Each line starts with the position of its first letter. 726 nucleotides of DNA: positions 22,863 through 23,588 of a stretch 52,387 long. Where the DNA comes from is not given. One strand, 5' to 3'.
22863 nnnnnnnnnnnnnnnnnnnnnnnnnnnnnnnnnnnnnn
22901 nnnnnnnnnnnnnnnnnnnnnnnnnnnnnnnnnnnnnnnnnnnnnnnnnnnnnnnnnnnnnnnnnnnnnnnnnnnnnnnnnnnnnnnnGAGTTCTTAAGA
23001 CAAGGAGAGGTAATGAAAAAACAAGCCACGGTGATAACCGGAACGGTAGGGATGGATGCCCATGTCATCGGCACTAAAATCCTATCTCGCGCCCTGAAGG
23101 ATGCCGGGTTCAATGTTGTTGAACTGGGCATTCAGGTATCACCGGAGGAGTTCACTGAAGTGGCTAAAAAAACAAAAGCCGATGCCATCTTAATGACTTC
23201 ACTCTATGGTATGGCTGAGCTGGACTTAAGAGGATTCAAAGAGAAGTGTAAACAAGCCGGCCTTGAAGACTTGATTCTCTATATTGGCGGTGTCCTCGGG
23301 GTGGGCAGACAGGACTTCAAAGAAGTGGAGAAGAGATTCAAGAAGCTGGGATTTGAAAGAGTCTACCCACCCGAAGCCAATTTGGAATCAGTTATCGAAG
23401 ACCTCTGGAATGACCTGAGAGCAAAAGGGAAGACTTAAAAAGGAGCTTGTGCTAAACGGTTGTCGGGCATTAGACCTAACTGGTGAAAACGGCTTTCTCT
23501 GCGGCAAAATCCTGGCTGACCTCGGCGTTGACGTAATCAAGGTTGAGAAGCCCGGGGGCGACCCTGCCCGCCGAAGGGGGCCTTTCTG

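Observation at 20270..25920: Glutamate-mutase-like B12 E/S pair embedded among three family-III CoA-transferases, without the glutamate fermentation partners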

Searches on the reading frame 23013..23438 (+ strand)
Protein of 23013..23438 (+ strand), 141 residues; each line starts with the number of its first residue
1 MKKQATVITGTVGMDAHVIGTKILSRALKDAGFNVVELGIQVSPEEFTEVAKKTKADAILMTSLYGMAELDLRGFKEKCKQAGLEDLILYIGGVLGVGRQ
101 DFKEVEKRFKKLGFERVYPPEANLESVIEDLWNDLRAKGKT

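Call 3: search_protein_families(library=pfam, proteins=[window:23013-23438:+])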
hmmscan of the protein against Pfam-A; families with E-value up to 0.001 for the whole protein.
window:23013-23438:+ (141 aa): 1 family
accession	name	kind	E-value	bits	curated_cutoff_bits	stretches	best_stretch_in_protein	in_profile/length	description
PF02310.24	B12-binding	-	1.3e-13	51.3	32.1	1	6-95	2-90/121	B12 binding domain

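Call 4: search_protein_families(library=ncbifam, proteins=[window:23013-23438:+])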
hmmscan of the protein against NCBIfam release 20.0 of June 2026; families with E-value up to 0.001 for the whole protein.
window:23013-23438:+ (141 aa): 15 families
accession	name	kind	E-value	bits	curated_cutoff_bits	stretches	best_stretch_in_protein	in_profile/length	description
NF002612.0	PRK02261.1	equivalog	1.8e-55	186.5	110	1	3-139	2-138/148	methylaspartate mutase subunit S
TIGR01501.1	MthylAspMutase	equivalog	1.4e-47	160.8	135.8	1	5-135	2-132/134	methylaspartate mutase subunit S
TIGR00640.1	acid_CoA_mut_C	subfamily_domain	2.6e-16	59.8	57.45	1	6-137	4-129/132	methylmalonyl-CoA mutase C-terminal domain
TIGR02370.1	pyl_corrinoid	subfamily_domain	1.7e-12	47.1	215.3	1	2-93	82-174/197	methyltransferase cognate corrinoid protein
NF047996.1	corrin_MtgC_2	exception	6.7e-12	45.3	370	1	4-93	89-179/212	glycine betaine-specific corrinoid protein MtgC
NF006944.0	PRK09426.1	equivalog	1.8e-11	42.7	876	1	6-138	591-717/721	methylmalonyl-CoA mutase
NF041607.1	dimeth_corrin_MtbC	equivalog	3.1e-11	43.2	350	1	2-93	80-172/203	dimethylamine corrinoid protein MtbC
TIGR02082.1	metH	equivalog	1.4e-08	32.9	1010.85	1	3-93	732-821/1182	methionine synthase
NF040669.1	MtaC2_Meth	equivalog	3.4e-08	33.2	450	1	4-137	126-257/267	methanol--corrinoid protein MtaC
NF040655.1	MtaC_Meth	equivalog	1.3e-07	30.9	420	1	4-102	119-214/253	methanol--corrinoid protein MtaC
NF007024.0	PRK09490.1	equivalog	2.7e-07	28.8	1497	1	2-93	749-839/1234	methionine synthase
NF047995.1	corrinoid_MtgC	exception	9.1e-07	28.6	310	1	5-83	93-171/215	glycine betaine-specific corrinoid protein MtgC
NF040743.1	ornith_mutase_E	equivalog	1.3e-05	23.4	800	1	3-97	594-695/730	D-ornithine 4,5-aminomutase subunit OraE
NF045497.1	IsobCoAmut_IcmF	equivalog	3.1e-05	21.9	1500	1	6-128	4-122/1076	fused isobutyryl-CoA mutase/GTPase IcmF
NF052385.1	Lys_5_6_beta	equivalog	3.4e-05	23.7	280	1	2-86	99-195/241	lysine 5,6-aminomutase subunit beta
